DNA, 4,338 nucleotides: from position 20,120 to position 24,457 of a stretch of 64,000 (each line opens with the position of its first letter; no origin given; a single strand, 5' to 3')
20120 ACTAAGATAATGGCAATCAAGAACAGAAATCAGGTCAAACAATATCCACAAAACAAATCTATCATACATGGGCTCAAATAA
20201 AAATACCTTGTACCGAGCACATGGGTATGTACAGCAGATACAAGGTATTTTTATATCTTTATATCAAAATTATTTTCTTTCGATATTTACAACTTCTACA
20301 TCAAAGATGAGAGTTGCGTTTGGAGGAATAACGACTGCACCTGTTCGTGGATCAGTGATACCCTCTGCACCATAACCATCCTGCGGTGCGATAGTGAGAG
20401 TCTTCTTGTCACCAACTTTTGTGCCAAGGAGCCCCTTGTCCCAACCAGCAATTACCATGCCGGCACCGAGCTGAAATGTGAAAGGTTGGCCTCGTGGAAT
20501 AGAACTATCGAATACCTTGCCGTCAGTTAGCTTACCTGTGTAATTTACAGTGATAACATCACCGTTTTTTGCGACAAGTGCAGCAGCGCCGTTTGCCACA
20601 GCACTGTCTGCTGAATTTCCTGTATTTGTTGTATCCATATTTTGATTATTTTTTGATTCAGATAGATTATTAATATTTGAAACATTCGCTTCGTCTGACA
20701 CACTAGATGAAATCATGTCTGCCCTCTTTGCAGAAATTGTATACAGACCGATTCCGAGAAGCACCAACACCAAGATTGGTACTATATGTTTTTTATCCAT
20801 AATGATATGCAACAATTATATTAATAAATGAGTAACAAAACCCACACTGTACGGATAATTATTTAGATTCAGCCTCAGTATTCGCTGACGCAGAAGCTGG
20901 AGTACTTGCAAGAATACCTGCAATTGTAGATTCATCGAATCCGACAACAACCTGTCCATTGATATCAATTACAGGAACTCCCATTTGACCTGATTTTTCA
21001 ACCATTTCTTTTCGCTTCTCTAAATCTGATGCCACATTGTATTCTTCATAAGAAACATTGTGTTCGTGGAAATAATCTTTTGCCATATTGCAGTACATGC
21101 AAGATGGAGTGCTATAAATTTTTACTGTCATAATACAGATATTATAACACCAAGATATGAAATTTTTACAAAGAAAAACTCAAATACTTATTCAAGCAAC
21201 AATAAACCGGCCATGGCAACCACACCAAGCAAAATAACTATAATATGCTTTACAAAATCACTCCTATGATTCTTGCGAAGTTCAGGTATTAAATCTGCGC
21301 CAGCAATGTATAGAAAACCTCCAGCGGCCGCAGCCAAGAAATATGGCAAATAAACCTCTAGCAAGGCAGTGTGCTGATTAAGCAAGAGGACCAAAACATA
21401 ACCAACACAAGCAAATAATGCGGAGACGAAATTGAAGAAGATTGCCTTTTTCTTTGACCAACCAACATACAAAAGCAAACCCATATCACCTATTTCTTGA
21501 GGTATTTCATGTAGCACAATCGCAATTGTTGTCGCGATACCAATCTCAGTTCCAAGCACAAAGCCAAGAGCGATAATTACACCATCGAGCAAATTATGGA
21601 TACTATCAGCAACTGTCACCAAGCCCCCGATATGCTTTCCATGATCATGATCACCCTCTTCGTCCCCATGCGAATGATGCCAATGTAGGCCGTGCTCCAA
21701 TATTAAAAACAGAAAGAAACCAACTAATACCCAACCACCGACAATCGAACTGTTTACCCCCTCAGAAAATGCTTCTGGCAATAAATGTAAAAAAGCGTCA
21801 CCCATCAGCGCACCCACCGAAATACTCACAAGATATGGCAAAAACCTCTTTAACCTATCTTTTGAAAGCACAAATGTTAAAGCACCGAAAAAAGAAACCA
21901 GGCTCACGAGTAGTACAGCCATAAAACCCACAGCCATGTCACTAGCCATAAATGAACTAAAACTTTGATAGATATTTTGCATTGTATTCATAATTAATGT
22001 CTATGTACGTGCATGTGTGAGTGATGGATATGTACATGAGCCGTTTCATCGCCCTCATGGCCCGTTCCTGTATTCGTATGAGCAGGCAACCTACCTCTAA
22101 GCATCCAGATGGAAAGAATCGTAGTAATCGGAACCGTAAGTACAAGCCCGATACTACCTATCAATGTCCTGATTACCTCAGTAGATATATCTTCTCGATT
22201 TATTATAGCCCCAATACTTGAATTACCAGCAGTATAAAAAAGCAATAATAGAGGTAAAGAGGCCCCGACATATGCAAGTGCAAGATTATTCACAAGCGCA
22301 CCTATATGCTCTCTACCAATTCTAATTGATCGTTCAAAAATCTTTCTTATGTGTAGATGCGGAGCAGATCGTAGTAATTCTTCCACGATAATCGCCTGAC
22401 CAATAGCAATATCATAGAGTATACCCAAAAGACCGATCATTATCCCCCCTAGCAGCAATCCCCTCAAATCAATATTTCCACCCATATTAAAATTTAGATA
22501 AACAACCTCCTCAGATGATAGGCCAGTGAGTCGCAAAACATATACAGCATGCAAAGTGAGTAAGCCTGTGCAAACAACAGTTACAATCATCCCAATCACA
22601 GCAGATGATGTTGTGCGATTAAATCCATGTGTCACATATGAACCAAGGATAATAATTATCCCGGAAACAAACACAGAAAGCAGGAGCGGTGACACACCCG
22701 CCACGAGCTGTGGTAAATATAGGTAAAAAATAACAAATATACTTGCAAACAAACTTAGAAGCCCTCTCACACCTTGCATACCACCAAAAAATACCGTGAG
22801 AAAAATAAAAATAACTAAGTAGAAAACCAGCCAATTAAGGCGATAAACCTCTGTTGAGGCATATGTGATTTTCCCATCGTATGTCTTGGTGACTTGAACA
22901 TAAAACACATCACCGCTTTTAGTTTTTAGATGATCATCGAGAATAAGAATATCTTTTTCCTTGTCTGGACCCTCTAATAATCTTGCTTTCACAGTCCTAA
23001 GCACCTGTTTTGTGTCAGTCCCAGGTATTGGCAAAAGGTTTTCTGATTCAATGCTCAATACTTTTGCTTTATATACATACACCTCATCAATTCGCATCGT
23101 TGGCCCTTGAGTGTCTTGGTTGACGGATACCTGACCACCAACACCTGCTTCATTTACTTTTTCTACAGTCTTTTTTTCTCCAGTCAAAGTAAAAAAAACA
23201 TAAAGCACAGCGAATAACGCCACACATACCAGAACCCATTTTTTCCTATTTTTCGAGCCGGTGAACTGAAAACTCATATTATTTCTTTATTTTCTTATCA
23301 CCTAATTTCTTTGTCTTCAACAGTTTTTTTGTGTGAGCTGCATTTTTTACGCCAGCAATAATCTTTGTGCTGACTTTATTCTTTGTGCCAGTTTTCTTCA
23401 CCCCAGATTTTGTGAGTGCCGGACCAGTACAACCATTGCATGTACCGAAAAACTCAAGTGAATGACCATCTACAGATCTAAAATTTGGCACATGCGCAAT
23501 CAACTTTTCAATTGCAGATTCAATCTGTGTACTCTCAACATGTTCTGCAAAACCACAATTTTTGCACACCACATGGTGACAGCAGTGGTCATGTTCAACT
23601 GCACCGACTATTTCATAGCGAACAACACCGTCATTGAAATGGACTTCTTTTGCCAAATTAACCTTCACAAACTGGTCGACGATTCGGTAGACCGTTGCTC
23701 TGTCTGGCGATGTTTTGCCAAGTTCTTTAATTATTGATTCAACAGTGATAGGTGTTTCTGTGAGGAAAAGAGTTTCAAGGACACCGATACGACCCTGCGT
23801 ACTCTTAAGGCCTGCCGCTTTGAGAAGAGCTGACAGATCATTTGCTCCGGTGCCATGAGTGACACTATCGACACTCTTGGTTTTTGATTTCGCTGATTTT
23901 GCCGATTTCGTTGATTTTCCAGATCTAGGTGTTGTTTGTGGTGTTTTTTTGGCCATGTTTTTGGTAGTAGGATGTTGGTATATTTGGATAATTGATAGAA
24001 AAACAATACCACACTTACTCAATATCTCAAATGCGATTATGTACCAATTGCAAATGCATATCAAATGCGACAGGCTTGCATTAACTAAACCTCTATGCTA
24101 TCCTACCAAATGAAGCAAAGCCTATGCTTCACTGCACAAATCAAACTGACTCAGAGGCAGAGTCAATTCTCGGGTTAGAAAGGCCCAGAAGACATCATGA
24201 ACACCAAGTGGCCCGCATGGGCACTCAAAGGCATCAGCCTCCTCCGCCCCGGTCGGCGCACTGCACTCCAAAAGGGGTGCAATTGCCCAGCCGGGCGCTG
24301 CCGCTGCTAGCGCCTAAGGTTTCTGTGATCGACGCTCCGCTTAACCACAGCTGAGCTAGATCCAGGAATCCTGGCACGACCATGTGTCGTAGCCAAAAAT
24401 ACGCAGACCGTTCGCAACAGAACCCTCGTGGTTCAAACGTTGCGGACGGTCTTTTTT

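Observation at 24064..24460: Second GC-rich noncoding island with its own promoter-like element and a strong terminator: candidate structured RNA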

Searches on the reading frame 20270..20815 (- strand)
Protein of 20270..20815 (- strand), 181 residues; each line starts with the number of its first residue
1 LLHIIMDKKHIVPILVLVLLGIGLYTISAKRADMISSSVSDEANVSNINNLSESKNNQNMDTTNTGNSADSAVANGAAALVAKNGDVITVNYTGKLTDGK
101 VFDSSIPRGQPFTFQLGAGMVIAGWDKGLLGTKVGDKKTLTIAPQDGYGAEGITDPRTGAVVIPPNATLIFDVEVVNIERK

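Call 47: search_protein_families(library=ncbifam, proteins=[window:20270-20815:-], max_evalue=0.00001)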
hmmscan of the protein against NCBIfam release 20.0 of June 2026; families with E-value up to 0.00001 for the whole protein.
window:20270-20815:- (181 aa): 5 families
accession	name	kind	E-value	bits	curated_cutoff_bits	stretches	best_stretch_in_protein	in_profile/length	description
NF008150.0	PRK10902.1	equivalog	6.3e-22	78.3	215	1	73-179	152-249/271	FKBP-type peptidyl-prolyl cis-trans isomerase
NF008602.0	PRK11570.1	subfamily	9.5e-21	74.6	198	1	30-178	67-205/206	FKBP-type peptidyl-prolyl cis-trans isomerase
NF053689.1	BamJ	equivalog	7.4e-14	52.4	100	1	41-174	57-183/184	BamJ family beta-barrel-assembly machinery protein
NF011676.0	PRK15095.1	equivalog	2.6e-11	43.2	125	1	81-151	5-74/156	FKBP-type peptidyl-prolyl cis-trans isomerase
TIGR00115.1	tig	equivalog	4.6e-10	38.9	180.2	1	81-146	148-211/410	trigger factor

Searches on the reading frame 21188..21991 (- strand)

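Call 47: search_protein_families(library=ncbifam, proteins=[window:21188-21991:-], max_evalue=0.00001)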
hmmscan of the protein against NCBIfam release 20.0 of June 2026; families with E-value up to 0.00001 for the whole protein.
window:21188-21991:- (267 aa): 1 family
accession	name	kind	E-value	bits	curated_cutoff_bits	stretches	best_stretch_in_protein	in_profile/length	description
NF003243.0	PRK04201.1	equivalog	2.2e-16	59.9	252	1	17-262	3-260/266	zinc transporter ZupT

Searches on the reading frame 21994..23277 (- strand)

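Call 11: search_protein_families(library=pfam, proteins=[window:21994-23277:-])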
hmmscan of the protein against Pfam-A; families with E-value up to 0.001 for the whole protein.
window:21994-23277:- (427 aa): 1 family
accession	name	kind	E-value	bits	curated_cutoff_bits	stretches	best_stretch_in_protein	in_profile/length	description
PF07907.16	YibE_F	-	5.9e-62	209.8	27.2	1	150-390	1-240/241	YibE/F-like protein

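Call 47: search_protein_families(library=ncbifam, proteins=[window:21994-23277:-], max_evalue=0.00001)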
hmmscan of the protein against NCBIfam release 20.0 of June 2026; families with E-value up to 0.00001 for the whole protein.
window:21994-23277:- (427 aa): 0 families

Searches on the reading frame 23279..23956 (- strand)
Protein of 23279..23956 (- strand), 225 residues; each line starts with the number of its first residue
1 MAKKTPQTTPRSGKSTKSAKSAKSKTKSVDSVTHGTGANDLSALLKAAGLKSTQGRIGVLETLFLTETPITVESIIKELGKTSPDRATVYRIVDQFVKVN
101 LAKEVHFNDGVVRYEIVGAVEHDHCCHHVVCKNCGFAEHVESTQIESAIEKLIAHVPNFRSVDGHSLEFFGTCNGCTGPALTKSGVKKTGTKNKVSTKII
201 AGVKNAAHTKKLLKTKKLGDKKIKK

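Call 10: find_related_loci(query=window:23279-23956:-, collection=genome_contigs, flank=6000)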
Query window:23279-23956:- (225 aa) in genome_contigs; peptide patterns used: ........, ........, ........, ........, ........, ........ (x = any residue, [..] = any of these).
248 stretches matched a pattern; 2 encode a relative of the query (tblastn E <= 1e-3); 2 distinct loci.
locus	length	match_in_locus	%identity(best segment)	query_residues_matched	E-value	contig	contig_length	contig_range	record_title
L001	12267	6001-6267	36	40-131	4e-10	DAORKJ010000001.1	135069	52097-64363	MAG TPA_asm: Chitinophagales bacterium isolate AMR_MDS_5528 NODE_12_length_135069_cov_13.757833, whole genome shotgun se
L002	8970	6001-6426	27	45-189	2e-9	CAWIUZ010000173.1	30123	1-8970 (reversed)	MAG: uncultured Acidobacteriota bacterium isolate MFD03323.bin.2.49 genome assembly, contig: contig_188657, whole genome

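Call 11: search_protein_families(library=pfam, proteins=[window:23279-23956:-])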
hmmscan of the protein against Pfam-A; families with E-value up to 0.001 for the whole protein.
window:23279-23956:- (225 aa): 1 family
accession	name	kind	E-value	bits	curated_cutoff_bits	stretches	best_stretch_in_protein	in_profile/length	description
PF01475.25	FUR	-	1e-15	58.4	23.1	1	48-168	2-119/121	Ferric uptake regulator family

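Call 15: find_homologous_proteins(query=window:23279-23956:-, max_evalue=1e-10)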
Query window:23279-23956:- (225 aa): 10 proteins with E <= 1e-10 among 566 candidates.
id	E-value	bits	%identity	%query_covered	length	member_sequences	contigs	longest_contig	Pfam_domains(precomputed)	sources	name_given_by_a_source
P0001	9.3e-117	406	96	85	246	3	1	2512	PF01475.26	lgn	-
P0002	2.6e-88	313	88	71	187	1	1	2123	PF01475.26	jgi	jgi:Fe2+ or Zn2+ uptake regulation protein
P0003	5.4e-53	198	64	62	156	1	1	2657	PF01475.26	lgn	-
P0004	1.7e-39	154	46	75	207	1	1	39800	PF01475.26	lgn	-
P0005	3.3e-28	117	48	61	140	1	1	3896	PF01475.26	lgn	-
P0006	1.2e-19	89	45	57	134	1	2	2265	PF01475.26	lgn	-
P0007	3.6e-17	81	39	59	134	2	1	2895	PF01475.26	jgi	-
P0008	1.4e-15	76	40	59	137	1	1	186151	PF01475.26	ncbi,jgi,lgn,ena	-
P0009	3.9e-15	74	33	67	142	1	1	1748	PF01475.26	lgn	-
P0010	1.5e-13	69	32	59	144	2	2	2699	PF01475.26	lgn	-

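Call 16: find_encoding_contigs(protein=P0001, flank=6000)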
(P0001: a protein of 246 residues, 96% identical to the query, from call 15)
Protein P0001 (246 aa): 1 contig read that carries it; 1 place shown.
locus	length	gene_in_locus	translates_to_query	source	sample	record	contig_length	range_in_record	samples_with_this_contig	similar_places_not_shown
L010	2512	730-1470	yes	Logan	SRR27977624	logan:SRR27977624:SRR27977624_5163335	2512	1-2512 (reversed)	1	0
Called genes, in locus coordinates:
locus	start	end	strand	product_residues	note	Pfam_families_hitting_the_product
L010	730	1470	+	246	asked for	PF01475:FUR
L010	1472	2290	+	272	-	PF02535:Zip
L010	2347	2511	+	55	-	?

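Call 17: find_encoding_contigs(protein=P0002, flank=6000)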
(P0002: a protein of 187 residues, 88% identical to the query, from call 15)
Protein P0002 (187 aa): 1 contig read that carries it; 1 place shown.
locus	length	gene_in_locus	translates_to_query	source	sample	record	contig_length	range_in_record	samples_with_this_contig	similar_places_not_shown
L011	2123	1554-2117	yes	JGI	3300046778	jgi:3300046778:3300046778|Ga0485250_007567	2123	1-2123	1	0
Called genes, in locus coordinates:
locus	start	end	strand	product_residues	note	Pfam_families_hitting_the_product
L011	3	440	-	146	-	?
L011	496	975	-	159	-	PF02600:DsbB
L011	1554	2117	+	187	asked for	PF01475:FUR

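Call 18: find_encoding_contigs(protein=P0003, flank=6000)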
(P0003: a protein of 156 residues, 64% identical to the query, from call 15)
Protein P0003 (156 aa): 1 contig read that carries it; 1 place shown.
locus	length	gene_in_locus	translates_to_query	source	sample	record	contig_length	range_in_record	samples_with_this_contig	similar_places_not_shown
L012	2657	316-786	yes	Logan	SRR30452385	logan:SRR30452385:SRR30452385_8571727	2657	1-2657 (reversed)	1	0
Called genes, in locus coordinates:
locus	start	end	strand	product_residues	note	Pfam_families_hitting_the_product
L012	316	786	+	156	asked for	PF01475:FUR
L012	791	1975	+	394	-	PF07907:YibE_F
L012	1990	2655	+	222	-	?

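Call 19: find_encoding_contigs(protein=P0004, flank=8000)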
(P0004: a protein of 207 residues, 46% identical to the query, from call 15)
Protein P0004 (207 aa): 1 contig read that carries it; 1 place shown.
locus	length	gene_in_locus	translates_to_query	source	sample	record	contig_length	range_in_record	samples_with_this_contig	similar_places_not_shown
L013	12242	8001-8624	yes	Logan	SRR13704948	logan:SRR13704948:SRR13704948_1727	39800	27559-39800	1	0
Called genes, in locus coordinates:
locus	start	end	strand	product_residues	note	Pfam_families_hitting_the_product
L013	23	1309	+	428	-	PF03477:ATP-cone, PF00268:Ribonuc_red_sm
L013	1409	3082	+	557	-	PF02867:Ribonuc_red_lgC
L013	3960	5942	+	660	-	PF03023:MurJ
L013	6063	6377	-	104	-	PF01741:MscL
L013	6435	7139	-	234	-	PF13098:Thioredoxin_2 (weak), PF13462:Thioredoxin_4, PF01323:DSBA, PF13192:Thioredoxin_3 (weak)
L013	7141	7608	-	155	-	PF02600:DsbB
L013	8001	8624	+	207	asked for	PF01475:FUR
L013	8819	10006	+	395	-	PF07907:YibE_F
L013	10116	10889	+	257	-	PF02535:Zip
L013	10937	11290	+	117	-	PF00462:Glutaredoxin, PF13417:GST_N_3 (weak)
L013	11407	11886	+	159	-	PF00254:FKBP_C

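Call 47: search_protein_families(library=ncbifam, proteins=[window:23279-23956:-], max_evalue=0.00001)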
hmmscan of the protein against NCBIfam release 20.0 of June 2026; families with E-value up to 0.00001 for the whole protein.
window:23279-23956:- (225 aa): 4 families
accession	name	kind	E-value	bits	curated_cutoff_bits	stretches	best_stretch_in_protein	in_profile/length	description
NF051892.1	TransRegFurBacil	equivalog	1.4e-16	60.9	220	1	44-177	11-144/149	ferric iron uptake transcriptional regulator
NF052545.1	TransRegPerRClab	equivalog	4.4e-16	59.1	180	1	39-177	2-135/138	transcriptional regulator PerR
NF006999.0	PRK09462.1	equivalog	9.1e-13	48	146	1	42-175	5-135/148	ferric iron uptake transcriptional regulator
NF051891.1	TransRegFurHelico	equivalog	1e-11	44.9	200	1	40-177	13-146/148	ferric iron uptake transcriptional regulator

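Call 53: find_encoding_contigs(protein=P0005, flank=3000, max_places=3)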
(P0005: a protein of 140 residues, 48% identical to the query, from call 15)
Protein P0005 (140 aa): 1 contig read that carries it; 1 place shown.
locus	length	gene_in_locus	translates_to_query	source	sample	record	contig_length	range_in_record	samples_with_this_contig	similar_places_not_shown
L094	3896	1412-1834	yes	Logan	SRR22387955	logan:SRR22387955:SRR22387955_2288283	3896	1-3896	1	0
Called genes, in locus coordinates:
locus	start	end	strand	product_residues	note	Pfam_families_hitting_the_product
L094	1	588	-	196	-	?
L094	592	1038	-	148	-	PF02600:DsbB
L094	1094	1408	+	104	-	-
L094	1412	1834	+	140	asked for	PF01475:FUR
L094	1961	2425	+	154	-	-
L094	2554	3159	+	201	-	PF00551:Formyl_trans_N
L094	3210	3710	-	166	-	-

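Call 54: find_encoding_contigs(protein=P0006, flank=3000, max_places=3)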
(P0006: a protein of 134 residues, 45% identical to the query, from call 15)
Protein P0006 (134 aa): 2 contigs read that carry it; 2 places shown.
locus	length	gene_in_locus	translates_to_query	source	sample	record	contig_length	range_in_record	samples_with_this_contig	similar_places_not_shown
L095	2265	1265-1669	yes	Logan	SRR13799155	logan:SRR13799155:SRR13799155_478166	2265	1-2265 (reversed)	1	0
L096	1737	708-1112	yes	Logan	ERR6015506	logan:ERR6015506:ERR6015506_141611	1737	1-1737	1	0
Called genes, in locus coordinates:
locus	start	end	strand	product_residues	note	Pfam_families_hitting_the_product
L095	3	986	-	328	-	?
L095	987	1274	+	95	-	-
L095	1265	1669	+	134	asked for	PF01475:FUR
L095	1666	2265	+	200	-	?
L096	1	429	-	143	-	?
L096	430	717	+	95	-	-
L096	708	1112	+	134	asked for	PF01475:FUR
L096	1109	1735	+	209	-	?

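Call 55: find_encoding_contigs(protein=P0007, flank=3000, max_places=3)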
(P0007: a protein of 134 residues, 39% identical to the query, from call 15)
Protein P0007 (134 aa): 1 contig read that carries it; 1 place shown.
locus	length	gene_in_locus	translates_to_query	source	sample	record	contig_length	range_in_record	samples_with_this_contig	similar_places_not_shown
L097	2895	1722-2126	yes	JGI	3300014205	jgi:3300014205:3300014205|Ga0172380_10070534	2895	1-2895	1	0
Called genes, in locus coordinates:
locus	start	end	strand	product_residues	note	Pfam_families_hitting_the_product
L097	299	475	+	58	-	-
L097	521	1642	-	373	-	PF07907:YibE_F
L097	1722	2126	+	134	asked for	PF01475:FUR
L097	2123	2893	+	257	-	?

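Call 56: find_encoding_contigs(protein=P0008, flank=3000, max_places=3)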
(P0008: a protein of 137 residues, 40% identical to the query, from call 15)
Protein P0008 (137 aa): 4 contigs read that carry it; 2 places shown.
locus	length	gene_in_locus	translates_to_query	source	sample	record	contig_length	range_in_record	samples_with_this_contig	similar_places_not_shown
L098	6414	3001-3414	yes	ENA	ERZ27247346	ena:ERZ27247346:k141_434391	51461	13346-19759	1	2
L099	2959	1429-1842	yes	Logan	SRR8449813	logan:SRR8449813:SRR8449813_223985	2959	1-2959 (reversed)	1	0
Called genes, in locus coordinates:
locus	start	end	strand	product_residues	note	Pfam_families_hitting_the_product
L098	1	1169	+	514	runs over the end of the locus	PF00239:Resolvase, PF07508:Recombinase (weak), PF13408:Zn_ribbon_recom (faint)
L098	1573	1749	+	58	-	-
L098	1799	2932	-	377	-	PF07907:YibE_F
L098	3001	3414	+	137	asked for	PF01475:FUR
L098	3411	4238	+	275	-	PF02535:Zip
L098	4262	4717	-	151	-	PF13473:Cupredoxin_1, PF07731:Cu-oxidase_2 (faint), PF00127:Copper-bind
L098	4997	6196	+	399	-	PF05496:RuvB_N, PF13173:AAA_14 (weak), PF13191:AAA_16 (faint), PF00004:AAA, PF07728:AAA_5 (weak), PF16193:AAA_assoc_2, PF12002:MgsA_C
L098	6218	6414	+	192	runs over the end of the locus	PF04307:YdjM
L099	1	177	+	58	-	?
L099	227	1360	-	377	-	PF07907:YibE_F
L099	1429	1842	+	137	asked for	PF01475:FUR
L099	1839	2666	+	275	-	PF02535:Zip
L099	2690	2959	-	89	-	?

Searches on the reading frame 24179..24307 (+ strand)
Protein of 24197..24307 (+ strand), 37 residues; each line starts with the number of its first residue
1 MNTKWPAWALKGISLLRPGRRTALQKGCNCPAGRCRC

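Call 42: search_protein_families(library=ncbifam, proteins=[window:24197-24307:+], max_evalue=10)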
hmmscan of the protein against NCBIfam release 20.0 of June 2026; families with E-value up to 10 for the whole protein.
seq(37 aa): 0 families

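Call 43: search_protein_families(library=pfam, proteins=[window:24197-24307:+], max_evalue=10)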
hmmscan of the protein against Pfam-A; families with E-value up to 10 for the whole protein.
seq(37 aa): 0 families

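Call 51: search_protein_representatives(protein=window:24197-24307:+)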
Query: 37 residues. Proteins with E-value up to 0.001 (for the whole library): 3; up to 1e-10: 0; up to 1e-30: 0. The best 3 are listed.
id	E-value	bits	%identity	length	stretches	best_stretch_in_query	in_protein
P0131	7.4e-05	38.3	40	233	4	8-31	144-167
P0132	3.8e-04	36.1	44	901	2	6-21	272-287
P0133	6.0e-04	35.5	41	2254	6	3-33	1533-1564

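Call 52: find_homologous_proteins(query=A5, max_evalue=1)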
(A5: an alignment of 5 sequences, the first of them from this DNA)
Query A5 (5 sequences): 2 candidates shared short words with the query, none scored E <= 1.

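Call 72: predict_structure(protein=window:24197-24307:+)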
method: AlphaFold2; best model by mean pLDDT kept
length: 37 residues; sequences in the alignment: 1
mean_pLDDT: 58.3   pTM: 0.16
mean pLDDT of the five models: 58.3, 57.3, 57.2, 57.2, 53.9
residues with pLDDT >= 90: 0; 70-90: 1; 50-70: 33; < 50: 3
segments of 3 or more residues with pLDDT < 50: none
pLDDT, mean of each block of 10 residues (from residue 1): 56 56 59 64
secondary structure, 60 per line:
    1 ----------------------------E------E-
elements in order:

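Call 82: search_solved_structures(query=A4, max_evalue=10, show_alignments=3)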
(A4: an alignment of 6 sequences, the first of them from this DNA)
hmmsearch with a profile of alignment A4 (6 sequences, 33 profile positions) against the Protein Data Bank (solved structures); distinct sequences matched with E-value up to 10: 2.
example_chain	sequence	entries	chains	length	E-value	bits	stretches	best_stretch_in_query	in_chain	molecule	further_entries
8fre_A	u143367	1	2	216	0.28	15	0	1-24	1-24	RBL4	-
1o5e_L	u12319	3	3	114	1.2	13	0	22-31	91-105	Serine protease hepsin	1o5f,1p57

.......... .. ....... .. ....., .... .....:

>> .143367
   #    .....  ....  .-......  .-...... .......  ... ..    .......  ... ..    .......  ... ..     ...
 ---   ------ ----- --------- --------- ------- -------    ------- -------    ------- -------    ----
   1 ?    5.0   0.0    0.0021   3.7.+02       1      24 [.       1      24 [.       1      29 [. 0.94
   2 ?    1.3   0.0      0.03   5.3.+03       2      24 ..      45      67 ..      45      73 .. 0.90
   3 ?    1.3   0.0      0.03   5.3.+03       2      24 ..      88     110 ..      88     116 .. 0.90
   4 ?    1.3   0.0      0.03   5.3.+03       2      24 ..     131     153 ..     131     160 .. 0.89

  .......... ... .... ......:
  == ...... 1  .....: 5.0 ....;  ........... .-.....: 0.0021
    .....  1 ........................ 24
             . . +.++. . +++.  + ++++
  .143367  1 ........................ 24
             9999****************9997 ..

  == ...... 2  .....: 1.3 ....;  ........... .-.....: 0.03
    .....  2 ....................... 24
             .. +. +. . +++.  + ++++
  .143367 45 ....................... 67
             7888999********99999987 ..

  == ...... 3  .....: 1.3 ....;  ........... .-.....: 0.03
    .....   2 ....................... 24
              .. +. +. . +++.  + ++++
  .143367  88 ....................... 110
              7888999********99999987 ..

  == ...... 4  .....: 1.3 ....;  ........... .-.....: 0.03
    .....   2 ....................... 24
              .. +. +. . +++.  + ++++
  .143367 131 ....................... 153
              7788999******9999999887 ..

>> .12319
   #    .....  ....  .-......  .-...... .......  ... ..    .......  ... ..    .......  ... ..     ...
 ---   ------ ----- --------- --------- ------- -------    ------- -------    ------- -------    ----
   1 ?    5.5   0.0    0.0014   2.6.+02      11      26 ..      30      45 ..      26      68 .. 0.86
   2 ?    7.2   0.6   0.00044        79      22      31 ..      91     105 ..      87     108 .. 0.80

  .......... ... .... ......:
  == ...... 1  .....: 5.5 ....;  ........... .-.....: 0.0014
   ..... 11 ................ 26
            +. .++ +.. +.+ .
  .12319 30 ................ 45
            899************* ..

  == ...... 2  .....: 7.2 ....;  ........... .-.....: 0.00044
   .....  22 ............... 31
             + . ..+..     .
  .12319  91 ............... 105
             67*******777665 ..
